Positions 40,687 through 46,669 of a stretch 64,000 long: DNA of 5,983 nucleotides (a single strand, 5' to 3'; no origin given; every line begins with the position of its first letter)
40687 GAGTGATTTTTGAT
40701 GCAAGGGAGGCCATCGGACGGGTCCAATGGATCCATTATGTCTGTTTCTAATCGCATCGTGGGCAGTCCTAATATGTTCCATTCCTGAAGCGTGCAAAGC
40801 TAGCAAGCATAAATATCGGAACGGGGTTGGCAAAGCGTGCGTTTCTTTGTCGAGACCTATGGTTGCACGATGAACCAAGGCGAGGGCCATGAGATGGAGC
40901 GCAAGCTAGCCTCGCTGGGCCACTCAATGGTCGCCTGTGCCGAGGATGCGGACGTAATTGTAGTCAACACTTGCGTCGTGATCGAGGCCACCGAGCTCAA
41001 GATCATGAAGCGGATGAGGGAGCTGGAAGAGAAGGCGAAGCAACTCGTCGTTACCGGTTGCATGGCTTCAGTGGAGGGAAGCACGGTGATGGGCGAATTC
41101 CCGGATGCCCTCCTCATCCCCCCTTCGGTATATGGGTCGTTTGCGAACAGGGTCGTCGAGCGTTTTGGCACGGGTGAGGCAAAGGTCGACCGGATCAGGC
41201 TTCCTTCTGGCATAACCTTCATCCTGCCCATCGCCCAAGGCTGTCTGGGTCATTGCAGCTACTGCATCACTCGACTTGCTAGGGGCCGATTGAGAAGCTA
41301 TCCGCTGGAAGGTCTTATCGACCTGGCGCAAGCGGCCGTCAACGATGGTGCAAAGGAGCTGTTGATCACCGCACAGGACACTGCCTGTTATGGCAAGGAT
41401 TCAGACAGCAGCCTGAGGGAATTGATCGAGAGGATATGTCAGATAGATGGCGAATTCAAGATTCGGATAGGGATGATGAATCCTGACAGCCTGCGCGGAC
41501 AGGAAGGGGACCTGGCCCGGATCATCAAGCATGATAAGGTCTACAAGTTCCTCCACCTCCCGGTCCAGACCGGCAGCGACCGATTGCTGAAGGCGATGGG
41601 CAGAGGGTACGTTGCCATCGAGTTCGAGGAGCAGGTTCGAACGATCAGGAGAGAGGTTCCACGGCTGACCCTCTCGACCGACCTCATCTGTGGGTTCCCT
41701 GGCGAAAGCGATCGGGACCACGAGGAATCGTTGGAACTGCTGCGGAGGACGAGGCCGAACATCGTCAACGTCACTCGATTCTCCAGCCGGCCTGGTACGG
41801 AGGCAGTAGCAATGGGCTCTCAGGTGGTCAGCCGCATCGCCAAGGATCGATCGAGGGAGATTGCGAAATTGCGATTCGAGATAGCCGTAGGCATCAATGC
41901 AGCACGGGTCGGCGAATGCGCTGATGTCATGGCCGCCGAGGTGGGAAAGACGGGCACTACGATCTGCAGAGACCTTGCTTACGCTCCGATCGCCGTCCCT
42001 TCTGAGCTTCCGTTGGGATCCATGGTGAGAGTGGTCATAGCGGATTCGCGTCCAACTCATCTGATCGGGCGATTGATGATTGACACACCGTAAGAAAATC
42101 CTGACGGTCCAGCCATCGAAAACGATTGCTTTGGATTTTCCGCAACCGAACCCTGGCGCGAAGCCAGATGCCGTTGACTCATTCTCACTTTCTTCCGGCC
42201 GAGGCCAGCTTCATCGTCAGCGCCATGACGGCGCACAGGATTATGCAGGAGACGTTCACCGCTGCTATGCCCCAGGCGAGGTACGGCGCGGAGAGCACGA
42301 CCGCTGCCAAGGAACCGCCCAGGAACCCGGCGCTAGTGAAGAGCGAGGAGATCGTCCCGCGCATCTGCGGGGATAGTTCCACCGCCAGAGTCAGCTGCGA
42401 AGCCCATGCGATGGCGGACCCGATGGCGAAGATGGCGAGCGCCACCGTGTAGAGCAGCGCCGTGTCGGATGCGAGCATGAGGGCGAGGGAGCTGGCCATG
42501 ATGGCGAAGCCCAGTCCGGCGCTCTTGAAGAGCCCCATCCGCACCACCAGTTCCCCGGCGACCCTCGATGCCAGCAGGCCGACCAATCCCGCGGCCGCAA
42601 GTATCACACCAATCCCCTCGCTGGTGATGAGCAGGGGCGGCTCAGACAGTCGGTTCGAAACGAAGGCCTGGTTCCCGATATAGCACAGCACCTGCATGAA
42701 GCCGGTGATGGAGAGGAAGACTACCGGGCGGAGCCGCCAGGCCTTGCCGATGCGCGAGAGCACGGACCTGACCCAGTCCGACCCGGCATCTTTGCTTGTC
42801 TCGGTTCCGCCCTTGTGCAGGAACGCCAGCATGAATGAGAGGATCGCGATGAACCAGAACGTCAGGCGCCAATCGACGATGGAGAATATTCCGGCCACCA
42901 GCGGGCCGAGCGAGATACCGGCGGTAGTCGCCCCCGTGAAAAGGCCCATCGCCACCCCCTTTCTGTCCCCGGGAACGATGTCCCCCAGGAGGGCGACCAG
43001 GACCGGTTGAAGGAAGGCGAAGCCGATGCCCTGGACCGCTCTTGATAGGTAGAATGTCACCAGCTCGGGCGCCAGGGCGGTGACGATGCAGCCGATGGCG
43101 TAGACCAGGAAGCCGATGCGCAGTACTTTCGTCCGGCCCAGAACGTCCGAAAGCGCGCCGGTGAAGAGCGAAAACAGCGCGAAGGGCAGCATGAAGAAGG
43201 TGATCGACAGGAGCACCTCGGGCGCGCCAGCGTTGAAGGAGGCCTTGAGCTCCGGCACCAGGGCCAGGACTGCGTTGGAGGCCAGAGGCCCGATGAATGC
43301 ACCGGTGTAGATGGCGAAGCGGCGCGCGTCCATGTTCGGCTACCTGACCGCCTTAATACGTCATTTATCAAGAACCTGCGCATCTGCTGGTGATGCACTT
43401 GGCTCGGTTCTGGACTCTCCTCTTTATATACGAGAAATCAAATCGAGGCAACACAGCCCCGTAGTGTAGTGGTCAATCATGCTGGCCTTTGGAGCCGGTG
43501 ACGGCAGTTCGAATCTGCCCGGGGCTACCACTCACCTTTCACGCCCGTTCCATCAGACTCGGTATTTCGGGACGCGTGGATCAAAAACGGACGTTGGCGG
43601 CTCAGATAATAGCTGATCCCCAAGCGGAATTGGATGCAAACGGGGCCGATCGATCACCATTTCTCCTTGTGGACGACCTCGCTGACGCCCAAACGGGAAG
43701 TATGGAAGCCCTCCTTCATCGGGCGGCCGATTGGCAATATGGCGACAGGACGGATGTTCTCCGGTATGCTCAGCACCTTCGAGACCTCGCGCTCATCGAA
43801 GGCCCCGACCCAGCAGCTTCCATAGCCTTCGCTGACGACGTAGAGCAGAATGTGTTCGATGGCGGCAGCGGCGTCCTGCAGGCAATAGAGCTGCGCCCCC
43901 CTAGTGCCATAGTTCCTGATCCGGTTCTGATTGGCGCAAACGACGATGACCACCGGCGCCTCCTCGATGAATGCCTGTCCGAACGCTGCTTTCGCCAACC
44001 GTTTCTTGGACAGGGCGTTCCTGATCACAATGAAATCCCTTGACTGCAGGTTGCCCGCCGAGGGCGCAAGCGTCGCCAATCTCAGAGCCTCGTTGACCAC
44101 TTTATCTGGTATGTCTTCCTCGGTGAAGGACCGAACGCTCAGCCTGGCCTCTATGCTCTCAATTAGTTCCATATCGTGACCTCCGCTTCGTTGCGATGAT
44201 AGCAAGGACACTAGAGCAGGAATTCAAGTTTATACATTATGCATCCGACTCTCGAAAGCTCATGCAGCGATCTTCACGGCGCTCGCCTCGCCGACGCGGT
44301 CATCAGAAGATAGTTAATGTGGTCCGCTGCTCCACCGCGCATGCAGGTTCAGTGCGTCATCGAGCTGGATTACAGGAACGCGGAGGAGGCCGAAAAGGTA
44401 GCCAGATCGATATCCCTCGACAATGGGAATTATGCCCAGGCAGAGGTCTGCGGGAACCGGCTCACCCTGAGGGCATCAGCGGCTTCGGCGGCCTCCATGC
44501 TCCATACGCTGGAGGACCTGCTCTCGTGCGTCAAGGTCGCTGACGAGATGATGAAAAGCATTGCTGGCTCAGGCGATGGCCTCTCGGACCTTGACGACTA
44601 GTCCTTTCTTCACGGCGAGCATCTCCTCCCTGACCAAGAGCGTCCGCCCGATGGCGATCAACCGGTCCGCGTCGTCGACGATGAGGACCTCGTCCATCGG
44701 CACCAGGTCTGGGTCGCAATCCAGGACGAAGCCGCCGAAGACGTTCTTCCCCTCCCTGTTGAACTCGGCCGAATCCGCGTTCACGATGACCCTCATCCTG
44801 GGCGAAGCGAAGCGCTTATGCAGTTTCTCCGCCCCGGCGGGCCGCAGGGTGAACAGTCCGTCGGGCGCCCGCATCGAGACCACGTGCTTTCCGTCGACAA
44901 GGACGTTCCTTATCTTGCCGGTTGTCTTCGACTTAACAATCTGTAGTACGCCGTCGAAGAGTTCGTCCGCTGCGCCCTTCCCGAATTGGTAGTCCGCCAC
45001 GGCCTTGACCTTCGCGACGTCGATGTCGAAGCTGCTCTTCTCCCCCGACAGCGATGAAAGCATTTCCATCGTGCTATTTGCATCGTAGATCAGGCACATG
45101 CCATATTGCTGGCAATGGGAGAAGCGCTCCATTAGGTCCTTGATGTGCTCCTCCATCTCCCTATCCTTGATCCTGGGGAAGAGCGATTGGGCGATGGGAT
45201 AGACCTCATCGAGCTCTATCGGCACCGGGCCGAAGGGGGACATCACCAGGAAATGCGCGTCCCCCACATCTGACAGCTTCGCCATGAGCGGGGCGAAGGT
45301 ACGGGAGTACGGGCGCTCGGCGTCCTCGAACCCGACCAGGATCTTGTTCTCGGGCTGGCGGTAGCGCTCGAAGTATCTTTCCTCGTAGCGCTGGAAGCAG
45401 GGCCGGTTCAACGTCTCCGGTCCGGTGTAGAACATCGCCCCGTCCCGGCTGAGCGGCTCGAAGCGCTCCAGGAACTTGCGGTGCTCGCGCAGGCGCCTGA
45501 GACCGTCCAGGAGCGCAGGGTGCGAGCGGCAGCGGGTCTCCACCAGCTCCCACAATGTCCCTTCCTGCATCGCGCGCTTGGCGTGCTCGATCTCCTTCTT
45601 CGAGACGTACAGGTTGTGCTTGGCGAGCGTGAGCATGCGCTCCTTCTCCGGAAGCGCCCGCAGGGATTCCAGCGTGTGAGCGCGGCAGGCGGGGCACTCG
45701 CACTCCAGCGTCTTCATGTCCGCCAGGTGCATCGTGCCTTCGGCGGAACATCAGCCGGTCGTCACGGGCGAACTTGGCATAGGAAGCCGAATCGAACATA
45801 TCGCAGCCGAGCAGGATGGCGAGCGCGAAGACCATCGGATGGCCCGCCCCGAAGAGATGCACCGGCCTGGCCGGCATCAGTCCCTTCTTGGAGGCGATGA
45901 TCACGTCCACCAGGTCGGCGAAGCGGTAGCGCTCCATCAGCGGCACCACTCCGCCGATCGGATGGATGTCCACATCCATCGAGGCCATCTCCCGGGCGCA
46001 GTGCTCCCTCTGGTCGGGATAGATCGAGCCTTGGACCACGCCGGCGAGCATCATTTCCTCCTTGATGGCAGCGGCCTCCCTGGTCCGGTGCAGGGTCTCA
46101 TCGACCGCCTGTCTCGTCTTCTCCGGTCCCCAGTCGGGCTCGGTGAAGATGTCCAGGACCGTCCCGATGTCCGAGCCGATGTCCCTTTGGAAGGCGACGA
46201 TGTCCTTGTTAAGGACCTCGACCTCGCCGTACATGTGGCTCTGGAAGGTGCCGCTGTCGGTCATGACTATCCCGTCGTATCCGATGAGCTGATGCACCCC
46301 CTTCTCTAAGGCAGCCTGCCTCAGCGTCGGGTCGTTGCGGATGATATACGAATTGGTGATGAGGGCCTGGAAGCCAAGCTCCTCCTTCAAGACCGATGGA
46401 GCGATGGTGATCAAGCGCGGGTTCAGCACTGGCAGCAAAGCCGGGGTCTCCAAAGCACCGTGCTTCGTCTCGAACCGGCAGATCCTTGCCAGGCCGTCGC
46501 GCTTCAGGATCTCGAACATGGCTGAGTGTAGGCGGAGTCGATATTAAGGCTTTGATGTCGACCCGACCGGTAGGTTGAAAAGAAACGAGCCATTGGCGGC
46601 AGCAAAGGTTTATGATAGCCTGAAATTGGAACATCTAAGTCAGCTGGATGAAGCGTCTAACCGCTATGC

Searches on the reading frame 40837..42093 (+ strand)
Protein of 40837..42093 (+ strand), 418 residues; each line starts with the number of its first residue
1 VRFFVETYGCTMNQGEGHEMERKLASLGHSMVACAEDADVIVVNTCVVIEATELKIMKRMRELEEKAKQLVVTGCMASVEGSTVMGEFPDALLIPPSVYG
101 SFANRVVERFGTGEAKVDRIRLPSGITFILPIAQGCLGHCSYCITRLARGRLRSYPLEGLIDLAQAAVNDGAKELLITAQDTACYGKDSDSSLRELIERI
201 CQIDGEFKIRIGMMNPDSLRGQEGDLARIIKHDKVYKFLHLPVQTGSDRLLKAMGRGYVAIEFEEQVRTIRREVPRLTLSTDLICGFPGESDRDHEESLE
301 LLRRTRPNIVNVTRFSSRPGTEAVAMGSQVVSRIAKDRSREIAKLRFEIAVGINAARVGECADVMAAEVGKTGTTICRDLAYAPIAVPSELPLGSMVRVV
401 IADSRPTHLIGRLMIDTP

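Call 50: search_protein_families(library=pfam, proteins=[window:40837-42093:+], max_evalue=0.0001)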
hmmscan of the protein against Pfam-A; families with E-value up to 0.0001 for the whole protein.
window:40837-42093:+ (418 aa): 2 families
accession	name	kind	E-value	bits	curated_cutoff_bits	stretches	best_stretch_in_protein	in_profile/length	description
PF00919.26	UPF0004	-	1.6e-22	79.8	27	1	2-90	1-92/98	Uncharacterized protein family UPF0004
PF04055.27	Radical_SAM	-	1.5e-19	71.3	29.5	1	131-302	2-166/166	Radical SAM superfamily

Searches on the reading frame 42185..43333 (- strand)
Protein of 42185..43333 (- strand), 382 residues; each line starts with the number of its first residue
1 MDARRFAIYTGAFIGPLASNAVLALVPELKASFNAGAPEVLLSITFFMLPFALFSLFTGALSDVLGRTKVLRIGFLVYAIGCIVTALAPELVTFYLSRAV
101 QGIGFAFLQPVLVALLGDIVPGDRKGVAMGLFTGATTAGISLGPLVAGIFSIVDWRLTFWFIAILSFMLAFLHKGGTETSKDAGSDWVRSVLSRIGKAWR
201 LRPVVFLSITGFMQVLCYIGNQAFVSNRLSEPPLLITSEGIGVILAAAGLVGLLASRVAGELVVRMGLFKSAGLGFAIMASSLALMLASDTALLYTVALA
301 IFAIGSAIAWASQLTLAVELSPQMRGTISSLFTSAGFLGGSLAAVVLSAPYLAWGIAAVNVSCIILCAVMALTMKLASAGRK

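Call 50: search_protein_families(library=pfam, proteins=[window:42185-43333:-], max_evalue=0.0001)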
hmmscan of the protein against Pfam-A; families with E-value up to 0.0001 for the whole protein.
window:42185-43333:- (382 aa): 1 family
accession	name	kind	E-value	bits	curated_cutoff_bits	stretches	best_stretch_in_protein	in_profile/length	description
PF07690.21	MFS_1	-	4.1e-43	148.1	33.4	1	9-344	2-347/347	Major Facilitator Superfamily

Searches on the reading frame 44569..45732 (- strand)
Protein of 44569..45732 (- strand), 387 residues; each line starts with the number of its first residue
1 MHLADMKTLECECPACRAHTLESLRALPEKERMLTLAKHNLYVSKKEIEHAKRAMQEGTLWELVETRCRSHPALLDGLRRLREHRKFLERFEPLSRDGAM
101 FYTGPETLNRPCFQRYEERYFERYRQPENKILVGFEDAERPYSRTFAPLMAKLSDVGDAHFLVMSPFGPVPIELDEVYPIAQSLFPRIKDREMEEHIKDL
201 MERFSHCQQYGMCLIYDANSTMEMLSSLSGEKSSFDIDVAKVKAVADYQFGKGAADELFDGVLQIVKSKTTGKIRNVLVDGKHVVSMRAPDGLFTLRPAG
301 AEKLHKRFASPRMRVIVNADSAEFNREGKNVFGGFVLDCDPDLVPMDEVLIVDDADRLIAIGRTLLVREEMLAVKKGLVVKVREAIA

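Call 19: search_protein_families(library=pfam, proteins=[window:44569-45732:-], max_evalue=0.001)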
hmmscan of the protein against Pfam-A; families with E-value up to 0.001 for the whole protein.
window:44569-45732:- (387 aa): 4 families
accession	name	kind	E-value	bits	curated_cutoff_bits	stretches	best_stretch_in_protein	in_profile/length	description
PF14810.12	TGT_C2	-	5.2e-26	91.1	25.3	1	241-311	2-72/72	Patch-forming domain C2 of tRNA-guanine transglycosylase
PF01472.26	PUA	-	6.1e-14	52.2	24.8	1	314-384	2-72/74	PUA domain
PF01702.25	TGT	-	1.3e-12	47.9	26.3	1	10-72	291-356/357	Queuine tRNA-ribosyltransferase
PF17884.7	DUF5591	-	9.1e-07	29.3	26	1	114-212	2-104/150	Domain of unknown function (DUF5591)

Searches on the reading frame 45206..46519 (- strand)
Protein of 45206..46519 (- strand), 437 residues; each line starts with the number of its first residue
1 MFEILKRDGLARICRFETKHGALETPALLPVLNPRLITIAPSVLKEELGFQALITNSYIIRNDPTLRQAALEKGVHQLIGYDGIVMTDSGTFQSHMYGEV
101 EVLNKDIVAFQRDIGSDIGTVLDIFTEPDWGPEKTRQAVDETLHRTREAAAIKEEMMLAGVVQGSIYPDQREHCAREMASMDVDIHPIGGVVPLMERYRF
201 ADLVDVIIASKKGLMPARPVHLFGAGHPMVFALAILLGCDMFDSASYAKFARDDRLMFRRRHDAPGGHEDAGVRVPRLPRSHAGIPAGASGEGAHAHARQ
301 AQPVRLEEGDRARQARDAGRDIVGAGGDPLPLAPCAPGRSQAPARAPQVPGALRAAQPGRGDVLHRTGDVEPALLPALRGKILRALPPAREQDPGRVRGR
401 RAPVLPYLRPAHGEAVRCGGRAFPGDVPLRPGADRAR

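Call 19: search_protein_families(library=pfam, proteins=[window:45206-46519:-], max_evalue=0.001)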
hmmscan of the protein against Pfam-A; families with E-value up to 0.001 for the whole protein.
window:45206-46519:- (437 aa): 1 family
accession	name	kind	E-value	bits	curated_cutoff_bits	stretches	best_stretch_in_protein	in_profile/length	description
PF01702.25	TGT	-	3.7e-64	217.5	26.3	1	9-260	2-271/357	Queuine tRNA-ribosyltransferase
